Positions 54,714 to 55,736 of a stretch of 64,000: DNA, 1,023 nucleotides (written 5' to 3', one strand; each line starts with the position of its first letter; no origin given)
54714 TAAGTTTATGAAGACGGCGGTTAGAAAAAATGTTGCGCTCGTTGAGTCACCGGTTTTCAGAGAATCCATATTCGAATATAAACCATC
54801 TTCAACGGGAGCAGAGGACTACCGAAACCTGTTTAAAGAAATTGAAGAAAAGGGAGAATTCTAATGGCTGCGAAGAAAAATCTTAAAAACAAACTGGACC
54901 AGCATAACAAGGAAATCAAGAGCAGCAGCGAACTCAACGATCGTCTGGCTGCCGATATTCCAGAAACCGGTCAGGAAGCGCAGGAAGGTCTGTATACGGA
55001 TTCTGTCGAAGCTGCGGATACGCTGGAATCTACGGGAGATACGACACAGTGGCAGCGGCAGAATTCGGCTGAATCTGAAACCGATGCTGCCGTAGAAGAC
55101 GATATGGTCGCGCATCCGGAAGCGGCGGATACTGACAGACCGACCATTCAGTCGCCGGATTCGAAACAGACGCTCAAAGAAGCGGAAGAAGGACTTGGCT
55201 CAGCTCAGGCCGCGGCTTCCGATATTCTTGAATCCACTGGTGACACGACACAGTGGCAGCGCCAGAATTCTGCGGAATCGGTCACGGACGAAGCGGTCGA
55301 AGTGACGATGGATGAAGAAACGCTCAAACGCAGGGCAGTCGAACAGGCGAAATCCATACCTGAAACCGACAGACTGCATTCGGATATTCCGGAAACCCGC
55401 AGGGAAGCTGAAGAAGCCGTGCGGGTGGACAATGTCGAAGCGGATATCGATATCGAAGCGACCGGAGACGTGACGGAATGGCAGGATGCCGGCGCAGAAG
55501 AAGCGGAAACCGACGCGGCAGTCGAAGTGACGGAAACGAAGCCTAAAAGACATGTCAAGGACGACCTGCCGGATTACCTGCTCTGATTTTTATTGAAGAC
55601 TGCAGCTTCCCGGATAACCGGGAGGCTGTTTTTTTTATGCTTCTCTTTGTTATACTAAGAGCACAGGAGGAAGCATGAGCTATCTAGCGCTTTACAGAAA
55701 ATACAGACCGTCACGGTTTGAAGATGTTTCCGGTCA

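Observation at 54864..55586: Adaptor candidate: Lys-rich N-terminal peptide plus three acidic repeats with an invariant tryptophan core under purifying selection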

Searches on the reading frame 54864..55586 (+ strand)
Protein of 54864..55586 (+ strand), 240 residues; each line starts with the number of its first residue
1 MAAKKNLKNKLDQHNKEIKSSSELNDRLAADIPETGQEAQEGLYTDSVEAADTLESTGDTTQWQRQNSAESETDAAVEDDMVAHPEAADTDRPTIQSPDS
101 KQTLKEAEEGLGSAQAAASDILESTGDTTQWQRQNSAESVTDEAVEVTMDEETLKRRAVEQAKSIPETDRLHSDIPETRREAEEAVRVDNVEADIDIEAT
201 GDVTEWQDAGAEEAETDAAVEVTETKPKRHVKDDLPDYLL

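Call 5: search_protein_families(library=pfam, proteins=[window:54864-55586:+], max_evalue=0.01)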
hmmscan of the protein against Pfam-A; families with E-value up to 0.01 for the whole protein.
window:54864-55586:+ (240 aa): 0 families

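Call 8: find_homologous_proteins(query=window:54864-55586:+, max_evalue=0.001)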
Query window:54864-55586:+ (240 aa): 7 proteins with E <= 0.001 among 8000 candidates.
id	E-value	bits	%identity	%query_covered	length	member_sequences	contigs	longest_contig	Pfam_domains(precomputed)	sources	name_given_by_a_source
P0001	2.2e-141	487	100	100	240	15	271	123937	-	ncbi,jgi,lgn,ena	jgi:hypothetical protein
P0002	2.8e-86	307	74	66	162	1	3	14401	-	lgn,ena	-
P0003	6.0e-67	244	69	59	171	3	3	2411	-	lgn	-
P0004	1.9e-28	118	37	93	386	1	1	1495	-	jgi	-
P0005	1.0e-15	76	36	93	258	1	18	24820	-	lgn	-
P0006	6.8e-15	74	37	54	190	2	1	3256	-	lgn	-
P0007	3.7e-11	61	39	62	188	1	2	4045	-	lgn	-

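Call 17: find_encoding_contigs(protein=P0005, flank=10000, max_places=3)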
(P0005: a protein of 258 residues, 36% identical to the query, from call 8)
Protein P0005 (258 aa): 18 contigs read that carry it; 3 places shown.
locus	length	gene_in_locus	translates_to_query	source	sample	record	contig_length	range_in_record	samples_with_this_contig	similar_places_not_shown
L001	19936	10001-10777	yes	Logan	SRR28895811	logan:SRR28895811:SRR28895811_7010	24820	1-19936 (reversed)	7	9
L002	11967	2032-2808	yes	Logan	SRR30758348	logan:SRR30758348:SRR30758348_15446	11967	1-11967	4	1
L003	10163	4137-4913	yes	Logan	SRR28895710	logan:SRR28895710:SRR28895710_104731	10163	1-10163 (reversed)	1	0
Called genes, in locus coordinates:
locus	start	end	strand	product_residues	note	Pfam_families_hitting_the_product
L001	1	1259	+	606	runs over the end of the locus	PF18427:DDR_swiveling, PF08841:DDR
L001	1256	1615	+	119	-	PF02288:Dehydratase_MU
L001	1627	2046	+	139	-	PF00936:BMC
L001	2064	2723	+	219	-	PF06130:PTAC, PF01568:Molydop_binding (faint)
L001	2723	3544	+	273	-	PF06723:MreB_Mbl (weak), PF00012:HSP70 (weak), PF11104:PilM_2, PF14450:FtsA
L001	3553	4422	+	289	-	PF02441:Flavoprotein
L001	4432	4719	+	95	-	PF03319:EutN_CcmL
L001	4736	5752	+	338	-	PF01923:Cob_adeno_trans, PF03928:HbpS-like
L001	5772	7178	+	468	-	PF00171:Aldedh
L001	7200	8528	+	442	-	PF01512:Complex1_51K, PF10531:SLBB, PF13534:Fer4_17, PF13375:RnfC_N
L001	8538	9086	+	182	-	PF00936:BMC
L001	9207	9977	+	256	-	PF00142:Fer4_NifH (faint), PF01656:CbiA, PF06564:CBP_BcsQ, PF07015:VirC1 (faint), PF13614:AAA_31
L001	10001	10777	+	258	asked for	-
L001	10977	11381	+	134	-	PF04138:GtrA_DPMS_TM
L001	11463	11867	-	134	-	-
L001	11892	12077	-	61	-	-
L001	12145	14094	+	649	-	PF13177:DNA_pol3_delta2, PF00004:AAA, PF22608:DNAX_ATPase_lid, PF12169:DNA_pol3_gamma3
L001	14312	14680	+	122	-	PF02575:YbaB_DNA_bd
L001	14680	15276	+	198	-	PF21176:RecR_HhH, PF02132:RecR_ZnF (weak), PF13662:Toprim_4, PF01751:Toprim, PF21175:RecR_C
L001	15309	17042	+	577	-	PF05524:PEP-utilisers_N, PF00391:PEP-utilizers, PF02896:PEP-utilizers_C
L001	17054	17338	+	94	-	PF00381:PTS-HPr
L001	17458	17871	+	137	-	-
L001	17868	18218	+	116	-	PF06103:DUF948 (weak)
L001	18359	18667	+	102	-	PF13466:STAS_2, PF01740:STAS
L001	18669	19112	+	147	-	PF13581:HATPase_c_2, PF02518:HATPase_c (weak)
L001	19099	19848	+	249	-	PF04542:Sigma70_r2, PF13936:HTH_38 (faint), PF04539:Sigma70_r3, PF08281:Sigma70_r4_2, PF04545:Sigma70_r4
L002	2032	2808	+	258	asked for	-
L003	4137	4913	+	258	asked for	-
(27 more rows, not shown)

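Call 18: find_encoding_contigs(protein=P0007, flank=10000, max_places=3)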
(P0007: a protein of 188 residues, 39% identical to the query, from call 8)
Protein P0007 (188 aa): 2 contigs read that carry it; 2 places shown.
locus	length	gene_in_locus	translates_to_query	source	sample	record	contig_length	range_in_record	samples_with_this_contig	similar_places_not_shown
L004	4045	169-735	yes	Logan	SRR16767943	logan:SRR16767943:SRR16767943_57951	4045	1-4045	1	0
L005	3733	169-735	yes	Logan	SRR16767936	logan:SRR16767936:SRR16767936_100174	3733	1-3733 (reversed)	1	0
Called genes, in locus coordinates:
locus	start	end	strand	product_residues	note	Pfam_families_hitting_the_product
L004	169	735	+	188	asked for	-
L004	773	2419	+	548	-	PF13177:DNA_pol3_delta2, PF00004:AAA, PF13401:AAA_22 (faint), PF22608:DNAX_ATPase_lid, PF12169:DNA_pol3_gamma3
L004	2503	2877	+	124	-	PF02575:YbaB_DNA_bd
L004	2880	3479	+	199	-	PF21176:RecR_HhH, PF02132:RecR_ZnF (weak), PF13662:Toprim_4, PF01751:Toprim, PF21175:RecR_C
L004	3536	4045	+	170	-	?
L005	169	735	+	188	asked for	-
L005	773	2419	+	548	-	PF13177:DNA_pol3_delta2, PF00004:AAA, PF13401:AAA_22 (faint), PF22608:DNAX_ATPase_lid, PF12169:DNA_pol3_gamma3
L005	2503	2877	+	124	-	PF02575:YbaB_DNA_bd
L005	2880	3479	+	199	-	PF21176:RecR_HhH, PF02132:RecR_ZnF (weak), PF13662:Toprim_4, PF01751:Toprim, PF21175:RecR_C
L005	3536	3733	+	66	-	?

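Call 19: find_encoding_contigs(protein=P0006, flank=10000, max_places=3)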
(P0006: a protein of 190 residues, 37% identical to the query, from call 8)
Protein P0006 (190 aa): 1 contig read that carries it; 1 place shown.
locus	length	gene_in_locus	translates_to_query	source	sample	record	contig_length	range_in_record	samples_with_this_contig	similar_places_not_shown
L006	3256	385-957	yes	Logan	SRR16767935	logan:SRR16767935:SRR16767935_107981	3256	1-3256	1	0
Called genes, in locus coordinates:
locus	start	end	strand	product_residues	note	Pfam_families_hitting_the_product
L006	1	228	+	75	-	?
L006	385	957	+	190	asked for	-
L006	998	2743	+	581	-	PF13177:DNA_pol3_delta2, PF00004:AAA, PF22608:DNAX_ATPase_lid, PF12169:DNA_pol3_gamma3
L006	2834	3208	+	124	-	PF02575:YbaB_DNA_bd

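Call 23: find_related_loci(query=A1, collection=genome_contigs, flank=10000)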
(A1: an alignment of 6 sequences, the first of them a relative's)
Query A1 (240 aa) in genome_contigs; peptide patterns used: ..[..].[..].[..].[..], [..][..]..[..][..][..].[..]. (x = any residue, [..] = any of these).
190 stretches matched a pattern; 2 encode a relative of the query (tblastn E <= 1e-3); 2 distinct loci.
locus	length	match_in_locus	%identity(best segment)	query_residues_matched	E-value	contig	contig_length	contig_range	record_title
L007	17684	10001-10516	68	1-240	1e-50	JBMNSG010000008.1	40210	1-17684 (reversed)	MAG: Eubacteriaceae bacterium isolate SBF912SR5HQ0003 scaffold_1041_c1, whole genome shotgun sequence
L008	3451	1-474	30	24-220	7e-12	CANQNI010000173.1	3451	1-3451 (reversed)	MAG: uncultured Eubacteriaceae bacterium isolate Lapin-032__bin14 genome assembly, contig: Lapin-032__NODE_33451_length_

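Call 31: search_protein_representatives(alignment_id=A1)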
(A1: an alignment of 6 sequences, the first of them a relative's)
Query: 6 sequences, 247 profile positions. Proteins with E-value up to 0.001 (for the whole library): 8; up to 1e-10: 8; up to 1e-30: 5. The best 8 are listed.
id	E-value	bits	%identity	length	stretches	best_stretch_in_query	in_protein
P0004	9.5e-100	349.9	-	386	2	24-247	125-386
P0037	3.6e-86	305.5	-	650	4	14-238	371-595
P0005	9.7e-78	277.8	-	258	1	24-247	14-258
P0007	1.1e-68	248.2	-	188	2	1-98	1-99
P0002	6.6e-55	203.1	-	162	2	1-95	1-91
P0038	5.6e-30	121.4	-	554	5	158-236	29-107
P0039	1.1e-29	120.5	-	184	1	100-247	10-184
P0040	9.1e-24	101.1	-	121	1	1-114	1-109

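Call 33: find_encoding_contigs(protein=P0037, flank=10000, max_places=2)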
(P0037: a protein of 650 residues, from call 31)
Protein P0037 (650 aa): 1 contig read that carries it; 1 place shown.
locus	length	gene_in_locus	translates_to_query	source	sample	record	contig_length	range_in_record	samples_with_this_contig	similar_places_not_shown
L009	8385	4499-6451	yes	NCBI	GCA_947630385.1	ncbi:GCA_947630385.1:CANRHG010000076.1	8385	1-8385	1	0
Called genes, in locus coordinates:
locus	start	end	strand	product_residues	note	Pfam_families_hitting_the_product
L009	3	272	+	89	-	?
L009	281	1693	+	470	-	PF00171:Aldedh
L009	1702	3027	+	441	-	PF01512:Complex1_51K, PF10531:SLBB, PF13183:Fer4_8 (weak), PF13237:Fer4_10 (weak), PF12838:Fer4_7 (faint), PF13534:Fer4_17, PF13375:RnfC_N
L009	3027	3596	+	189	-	PF00936:BMC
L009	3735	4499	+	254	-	PF01656:CbiA, PF06564:CBP_BcsQ, PF07015:VirC1 (faint), PF13614:AAA_31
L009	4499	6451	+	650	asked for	-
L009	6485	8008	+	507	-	PF05496:RuvB_N (faint), PF13177:DNA_pol3_delta2, PF00004:AAA, PF12169:DNA_pol3_gamma3 (faint), PF22608:DNAX_ATPase_lid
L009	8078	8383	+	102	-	?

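Call 34: find_encoding_contigs(protein=P0038, flank=10000, max_places=2)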
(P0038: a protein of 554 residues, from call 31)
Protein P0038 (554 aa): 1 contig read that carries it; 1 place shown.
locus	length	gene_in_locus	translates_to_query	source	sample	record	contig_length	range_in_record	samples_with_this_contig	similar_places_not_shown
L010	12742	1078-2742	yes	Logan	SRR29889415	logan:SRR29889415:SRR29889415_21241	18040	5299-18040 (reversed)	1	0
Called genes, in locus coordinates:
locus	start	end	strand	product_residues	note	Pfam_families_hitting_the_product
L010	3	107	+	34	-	?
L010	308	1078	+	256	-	PF00142:Fer4_NifH (weak), PF01656:CbiA, PF06564:CBP_BcsQ, PF13614:AAA_31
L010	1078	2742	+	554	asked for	-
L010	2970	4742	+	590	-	PF13177:DNA_pol3_delta2, PF00004:AAA, PF22608:DNAX_ATPase_lid, PF12169:DNA_pol3_gamma3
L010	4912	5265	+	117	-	PF02575:YbaB_DNA_bd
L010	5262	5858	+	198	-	PF21176:RecR_HhH, PF02132:RecR_ZnF (weak), PF13662:Toprim_4, PF01751:Toprim, PF21175:RecR_C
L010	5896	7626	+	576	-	PF05524:PEP-utilisers_N, PF00391:PEP-utilizers, PF02896:PEP-utilizers_C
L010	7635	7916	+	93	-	PF00381:PTS-HPr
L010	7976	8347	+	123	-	PF12732:YtxH, PF07464:ApoLp-III (weak)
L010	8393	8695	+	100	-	-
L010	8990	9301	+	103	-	PF01740:STAS, PF13466:STAS_2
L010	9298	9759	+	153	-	PF13581:HATPase_c_2, PF02518:HATPase_c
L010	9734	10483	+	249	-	PF04542:Sigma70_r2, PF04539:Sigma70_r3, PF08281:Sigma70_r4_2 (weak), PF04545:Sigma70_r4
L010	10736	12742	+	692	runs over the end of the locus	PF00009:GTP_EFTU, PF01926:MMR_HSR1 (faint), PF22042:EF-G_D2, PF03144:GTP_EFTU_D2 (weak), PF14492:EFG_III, PF16658:RF3_C (weak), PF03764:EFG_IV, PF00679:EFG_C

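Call 35: find_encoding_contigs(protein=P0039, flank=10000, max_places=2)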
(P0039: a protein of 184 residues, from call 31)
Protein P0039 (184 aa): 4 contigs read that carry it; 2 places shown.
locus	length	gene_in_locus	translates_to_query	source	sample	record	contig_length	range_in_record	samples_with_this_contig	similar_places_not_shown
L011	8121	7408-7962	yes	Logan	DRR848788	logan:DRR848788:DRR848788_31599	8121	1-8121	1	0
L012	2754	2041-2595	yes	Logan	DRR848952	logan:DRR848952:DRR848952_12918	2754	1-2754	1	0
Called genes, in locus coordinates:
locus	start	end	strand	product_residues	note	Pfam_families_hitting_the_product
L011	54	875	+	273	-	PF06723:MreB_Mbl (weak), PF00012:HSP70 (weak), PF11104:PilM_2, PF14450:FtsA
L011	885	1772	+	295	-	PF02441:Flavoprotein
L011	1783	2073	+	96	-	PF03319:EutN_CcmL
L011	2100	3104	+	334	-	PF01923:Cob_adeno_trans, PF03928:HbpS-like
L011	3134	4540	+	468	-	PF00171:Aldedh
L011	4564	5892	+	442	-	PF01512:Complex1_51K, PF10531:SLBB, PF13183:Fer4_8 (weak), PF13534:Fer4_17, PF13375:RnfC_N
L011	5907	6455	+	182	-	PF00936:BMC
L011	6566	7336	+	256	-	PF01656:CbiA, PF06564:CBP_BcsQ, PF13614:AAA_31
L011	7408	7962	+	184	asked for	-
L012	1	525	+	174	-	?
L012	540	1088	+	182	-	PF00936:BMC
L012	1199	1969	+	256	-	PF01656:CbiA, PF06564:CBP_BcsQ, PF13614:AAA_31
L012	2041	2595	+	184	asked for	-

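Call 37: find_homologous_proteins(query=A2, max_evalue=0.001)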
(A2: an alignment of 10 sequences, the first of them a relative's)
Query A2 (10 sequences) (240 aa, profile of the alignment): 11 proteins with E <= 0.001 among 8000 candidates.
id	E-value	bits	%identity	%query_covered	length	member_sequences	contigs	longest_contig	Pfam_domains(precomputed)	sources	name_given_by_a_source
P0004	3.7e-101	356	37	93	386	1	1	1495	-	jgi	-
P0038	3.7e-98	346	32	35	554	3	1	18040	-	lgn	-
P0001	2.6e-82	295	100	100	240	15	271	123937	-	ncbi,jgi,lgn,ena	jgi:hypothetical protein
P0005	1.5e-67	246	36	93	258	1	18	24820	-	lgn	-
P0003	1.8e-58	216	69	59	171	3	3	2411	-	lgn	-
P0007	2.7e-56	209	39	62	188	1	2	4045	-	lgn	-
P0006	9.3e-55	204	37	54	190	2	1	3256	-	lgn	-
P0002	7.9e-53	198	74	66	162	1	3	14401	-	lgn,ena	-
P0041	9.2e-30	122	100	38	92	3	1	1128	-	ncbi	-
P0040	1.2e-23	102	90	40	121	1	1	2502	-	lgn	-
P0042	7.0e-8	51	100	17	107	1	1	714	-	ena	-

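Call 51: predict_structure(alignment_id=A3)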
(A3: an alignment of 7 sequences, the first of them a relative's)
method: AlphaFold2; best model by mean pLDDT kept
length: 240 residues; sequences in the alignment: 7
mean_pLDDT: 50.9   pTM: 0.15
mean pLDDT of the five models: 50.9, 46.8, 44.6, 44.4, 44.3
residues with pLDDT >= 90: 0; 70-90: 20; 50-70: 87; < 50: 133
segments of 3 or more residues with pLDDT < 50: 57-59, 70-151, 162-170, 200-230
pLDDT, mean of each block of 10 residues (from residue 1): 74 80 67 55 52 50 51 46 41 39 42 45 44 46 43 53 47 57 57 50 44 44 39 57
secondary structure, 60 per line:
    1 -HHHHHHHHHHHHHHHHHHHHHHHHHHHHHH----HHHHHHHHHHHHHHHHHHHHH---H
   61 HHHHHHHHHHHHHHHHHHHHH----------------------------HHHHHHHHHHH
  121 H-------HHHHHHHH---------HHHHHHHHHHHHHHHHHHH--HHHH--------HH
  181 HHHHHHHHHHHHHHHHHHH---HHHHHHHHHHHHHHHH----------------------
elements in order: H2-31 H36-56 H60-81 H110-121 H129-136 H146-164 H167-170 H179-199 H203-218

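Call 53: search_protein_families(library=ncbifam, proteins=[window:54864-55586:+, P0037, P0038], max_evalue=0.01)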
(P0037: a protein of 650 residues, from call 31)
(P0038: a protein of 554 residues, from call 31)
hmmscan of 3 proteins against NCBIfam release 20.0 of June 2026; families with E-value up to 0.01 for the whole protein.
window:54864-55586:+ (240 aa): 0 families

P0037 (650 aa): 1 family
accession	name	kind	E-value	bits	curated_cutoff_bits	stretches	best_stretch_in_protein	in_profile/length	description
NF047383.1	T4SS_eff_BspC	equivalog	7.4e-06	26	200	0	359-392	22-55/136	type IV secretion system effector BspC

P0038 (554 aa): 0 families

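Call 55: find_related_loci(query=A2, collection=metagenome_contigs, flank=10000)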
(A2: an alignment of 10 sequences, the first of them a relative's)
Query A2 (240 aa) in metagenome_contigs; peptide patterns used: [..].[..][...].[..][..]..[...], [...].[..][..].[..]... (x = any residue, [..] = any of these).
531 stretches matched a pattern; 2 encode a relative of the query (tblastn E <= 1e-3); 2 distinct loci.
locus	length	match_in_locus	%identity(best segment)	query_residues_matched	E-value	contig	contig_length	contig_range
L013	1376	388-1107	100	1-240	3e-173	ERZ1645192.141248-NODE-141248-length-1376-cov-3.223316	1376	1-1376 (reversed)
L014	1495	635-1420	37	19-240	8e-30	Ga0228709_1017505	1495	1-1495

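Call 56: find_encoding_contigs(protein=P0001, flank=1500, max_places=6)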
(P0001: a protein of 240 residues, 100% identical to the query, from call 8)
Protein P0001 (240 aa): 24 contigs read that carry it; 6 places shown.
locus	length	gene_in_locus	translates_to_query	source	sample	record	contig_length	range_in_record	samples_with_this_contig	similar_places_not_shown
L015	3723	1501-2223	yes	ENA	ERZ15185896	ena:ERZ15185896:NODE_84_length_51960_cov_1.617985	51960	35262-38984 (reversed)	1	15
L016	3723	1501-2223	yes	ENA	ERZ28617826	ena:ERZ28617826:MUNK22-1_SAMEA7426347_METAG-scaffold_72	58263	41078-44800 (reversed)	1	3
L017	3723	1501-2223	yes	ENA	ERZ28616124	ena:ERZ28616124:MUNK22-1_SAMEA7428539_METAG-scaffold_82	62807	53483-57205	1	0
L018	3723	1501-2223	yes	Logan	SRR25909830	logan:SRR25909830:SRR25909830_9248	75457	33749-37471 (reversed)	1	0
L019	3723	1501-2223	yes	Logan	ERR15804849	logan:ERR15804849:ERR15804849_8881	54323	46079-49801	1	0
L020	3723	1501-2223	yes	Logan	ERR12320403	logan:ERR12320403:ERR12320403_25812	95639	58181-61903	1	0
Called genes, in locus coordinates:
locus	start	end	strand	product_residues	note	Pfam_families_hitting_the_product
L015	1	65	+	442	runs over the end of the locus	PF01512:Complex1_51K, PF10531:SLBB, PF13183:Fer4_8 (weak), PF13534:Fer4_17, PF13375:RnfC_N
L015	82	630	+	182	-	PF00936:BMC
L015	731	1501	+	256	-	PF00142:Fer4_NifH (faint), PF01656:CbiA, PF06564:CBP_BcsQ, PF07015:VirC1 (faint), PF13614:AAA_31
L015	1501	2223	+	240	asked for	-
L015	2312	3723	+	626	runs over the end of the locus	PF13177:DNA_pol3_delta2, PF00004:AAA, PF22608:DNAX_ATPase_lid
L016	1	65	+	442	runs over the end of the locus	PF01512:Complex1_51K, PF10531:SLBB, PF13183:Fer4_8 (weak), PF13534:Fer4_17, PF13375:RnfC_N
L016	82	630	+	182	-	PF00936:BMC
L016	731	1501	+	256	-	PF00142:Fer4_NifH (faint), PF01656:CbiA, PF06564:CBP_BcsQ, PF07015:VirC1 (faint), PF13614:AAA_31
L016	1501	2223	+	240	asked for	-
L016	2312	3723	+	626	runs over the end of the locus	PF13177:DNA_pol3_delta2, PF00004:AAA, PF22608:DNAX_ATPase_lid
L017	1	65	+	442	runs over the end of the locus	PF01512:Complex1_51K, PF10531:SLBB, PF13183:Fer4_8 (weak), PF13534:Fer4_17, PF13375:RnfC_N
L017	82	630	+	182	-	PF00936:BMC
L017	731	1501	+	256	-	PF00142:Fer4_NifH (faint), PF01656:CbiA, PF06564:CBP_BcsQ, PF07015:VirC1 (faint), PF13614:AAA_31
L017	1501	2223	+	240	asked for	-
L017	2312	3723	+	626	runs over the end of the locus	PF13177:DNA_pol3_delta2, PF00004:AAA, PF22608:DNAX_ATPase_lid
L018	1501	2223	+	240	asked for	-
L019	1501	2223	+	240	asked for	-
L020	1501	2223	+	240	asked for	-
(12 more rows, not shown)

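Call 57: find_encoding_contigs(protein=P0002, flank=3000, max_places=3)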
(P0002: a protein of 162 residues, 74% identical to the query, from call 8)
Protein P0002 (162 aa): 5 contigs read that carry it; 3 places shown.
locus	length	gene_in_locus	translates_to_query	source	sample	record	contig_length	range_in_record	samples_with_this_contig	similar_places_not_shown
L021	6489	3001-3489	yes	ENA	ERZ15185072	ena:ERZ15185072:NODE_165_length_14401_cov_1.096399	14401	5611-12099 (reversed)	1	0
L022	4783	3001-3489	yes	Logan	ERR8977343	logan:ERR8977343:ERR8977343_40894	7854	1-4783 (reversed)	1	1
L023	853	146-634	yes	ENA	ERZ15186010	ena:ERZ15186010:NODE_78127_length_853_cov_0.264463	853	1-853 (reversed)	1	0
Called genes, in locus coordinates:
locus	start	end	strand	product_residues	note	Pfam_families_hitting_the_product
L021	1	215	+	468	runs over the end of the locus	PF00171:Aldedh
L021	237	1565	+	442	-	PF01512:Complex1_51K, PF10531:SLBB, PF13183:Fer4_8 (weak), PF13534:Fer4_17, PF13375:RnfC_N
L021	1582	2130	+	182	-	PF00936:BMC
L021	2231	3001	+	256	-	PF00142:Fer4_NifH (faint), PF01656:CbiA, PF06564:CBP_BcsQ, PF07015:VirC1 (faint), PF13614:AAA_31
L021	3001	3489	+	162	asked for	-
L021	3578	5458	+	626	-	PF13177:DNA_pol3_delta2, PF00004:AAA, PF22608:DNAX_ATPase_lid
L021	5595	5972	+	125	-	PF02575:YbaB_DNA_bd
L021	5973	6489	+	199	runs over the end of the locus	PF21176:RecR_HhH, PF02132:RecR_ZnF (weak), PF13662:Toprim_4, PF01751:Toprim, PF21175:RecR_C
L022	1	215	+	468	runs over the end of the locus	PF00171:Aldedh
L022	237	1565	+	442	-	PF01512:Complex1_51K, PF10531:SLBB, PF13183:Fer4_8 (weak), PF13534:Fer4_17, PF13375:RnfC_N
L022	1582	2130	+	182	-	PF00936:BMC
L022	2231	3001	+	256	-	PF00142:Fer4_NifH (faint), PF01656:CbiA, PF06564:CBP_BcsQ, PF07015:VirC1 (faint), PF13614:AAA_31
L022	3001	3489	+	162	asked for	-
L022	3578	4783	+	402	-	?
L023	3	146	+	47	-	?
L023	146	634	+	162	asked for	-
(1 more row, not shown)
